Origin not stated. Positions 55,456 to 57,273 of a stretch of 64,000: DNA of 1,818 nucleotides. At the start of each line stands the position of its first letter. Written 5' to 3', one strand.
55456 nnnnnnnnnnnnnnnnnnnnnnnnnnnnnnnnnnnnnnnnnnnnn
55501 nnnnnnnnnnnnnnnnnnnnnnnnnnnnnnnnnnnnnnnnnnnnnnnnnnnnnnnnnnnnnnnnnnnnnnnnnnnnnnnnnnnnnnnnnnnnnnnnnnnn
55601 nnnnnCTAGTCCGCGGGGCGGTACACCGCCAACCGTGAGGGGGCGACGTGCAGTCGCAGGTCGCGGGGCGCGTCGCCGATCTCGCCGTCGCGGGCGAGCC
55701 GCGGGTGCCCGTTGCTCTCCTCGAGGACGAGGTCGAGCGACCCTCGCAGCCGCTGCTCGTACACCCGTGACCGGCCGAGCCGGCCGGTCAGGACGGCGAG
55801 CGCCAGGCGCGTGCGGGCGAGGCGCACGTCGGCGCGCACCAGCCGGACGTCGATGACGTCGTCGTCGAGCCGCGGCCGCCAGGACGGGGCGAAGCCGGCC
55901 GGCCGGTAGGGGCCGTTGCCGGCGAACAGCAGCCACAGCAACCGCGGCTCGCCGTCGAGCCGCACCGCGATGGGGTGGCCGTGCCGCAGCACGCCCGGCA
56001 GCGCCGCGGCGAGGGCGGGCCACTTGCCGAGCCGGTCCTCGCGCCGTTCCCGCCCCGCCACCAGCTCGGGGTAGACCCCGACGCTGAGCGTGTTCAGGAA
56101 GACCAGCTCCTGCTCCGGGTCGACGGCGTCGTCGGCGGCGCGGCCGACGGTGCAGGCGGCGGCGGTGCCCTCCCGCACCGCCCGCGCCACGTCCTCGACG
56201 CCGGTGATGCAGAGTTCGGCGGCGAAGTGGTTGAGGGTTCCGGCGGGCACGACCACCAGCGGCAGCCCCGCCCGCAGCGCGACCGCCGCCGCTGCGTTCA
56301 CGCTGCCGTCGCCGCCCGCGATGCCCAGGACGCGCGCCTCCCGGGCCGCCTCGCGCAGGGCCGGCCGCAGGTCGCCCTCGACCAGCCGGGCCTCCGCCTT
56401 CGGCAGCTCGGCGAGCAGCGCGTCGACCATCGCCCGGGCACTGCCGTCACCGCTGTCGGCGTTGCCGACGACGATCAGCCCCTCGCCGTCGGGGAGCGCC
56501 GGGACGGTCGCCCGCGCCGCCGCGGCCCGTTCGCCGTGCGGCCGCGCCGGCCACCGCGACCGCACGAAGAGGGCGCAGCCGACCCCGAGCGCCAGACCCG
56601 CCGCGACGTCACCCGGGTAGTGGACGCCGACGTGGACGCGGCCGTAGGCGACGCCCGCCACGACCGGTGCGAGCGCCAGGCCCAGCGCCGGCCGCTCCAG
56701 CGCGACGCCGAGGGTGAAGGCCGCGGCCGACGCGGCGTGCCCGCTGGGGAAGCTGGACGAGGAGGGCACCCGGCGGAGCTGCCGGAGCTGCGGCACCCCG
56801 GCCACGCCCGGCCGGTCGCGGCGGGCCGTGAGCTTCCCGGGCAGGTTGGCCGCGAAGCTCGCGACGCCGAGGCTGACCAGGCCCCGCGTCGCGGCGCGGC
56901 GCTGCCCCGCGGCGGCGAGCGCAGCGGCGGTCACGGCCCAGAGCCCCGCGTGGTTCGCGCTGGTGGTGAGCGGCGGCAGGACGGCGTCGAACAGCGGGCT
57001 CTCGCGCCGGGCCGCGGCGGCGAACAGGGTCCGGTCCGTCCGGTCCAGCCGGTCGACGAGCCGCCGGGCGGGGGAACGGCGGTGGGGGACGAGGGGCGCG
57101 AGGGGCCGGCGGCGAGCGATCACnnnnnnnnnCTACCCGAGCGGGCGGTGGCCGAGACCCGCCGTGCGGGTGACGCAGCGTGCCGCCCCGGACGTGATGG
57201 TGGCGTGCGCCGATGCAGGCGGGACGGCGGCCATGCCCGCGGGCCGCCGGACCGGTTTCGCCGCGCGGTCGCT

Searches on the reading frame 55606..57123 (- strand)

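Call 6: search_protein_families(library=pfam, proteins=[window:55606-57123:-], max_evalue=0.1)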
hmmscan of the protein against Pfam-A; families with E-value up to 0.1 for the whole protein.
window:55606-57123:- (505 aa): 4 families
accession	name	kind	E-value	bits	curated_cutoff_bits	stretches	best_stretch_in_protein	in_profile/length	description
PF01569.27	PAP2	-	8.5e-15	55.1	27.2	1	82-189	6-123/130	PAP2 superfamily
PF00781.29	DAGK_cat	-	4.8e-12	46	23.6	1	216-327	2-123/125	Diacylglycerol kinase catalytic domain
PF14378.12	PAP2_3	-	7.6e-06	26.3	27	1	123-185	125-189/190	PAP2 superfamily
PF01513.26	NAD_kinase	-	0.0027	18.4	25.5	1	258-316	68-125/130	ATP-NAD kinase N-terminal domain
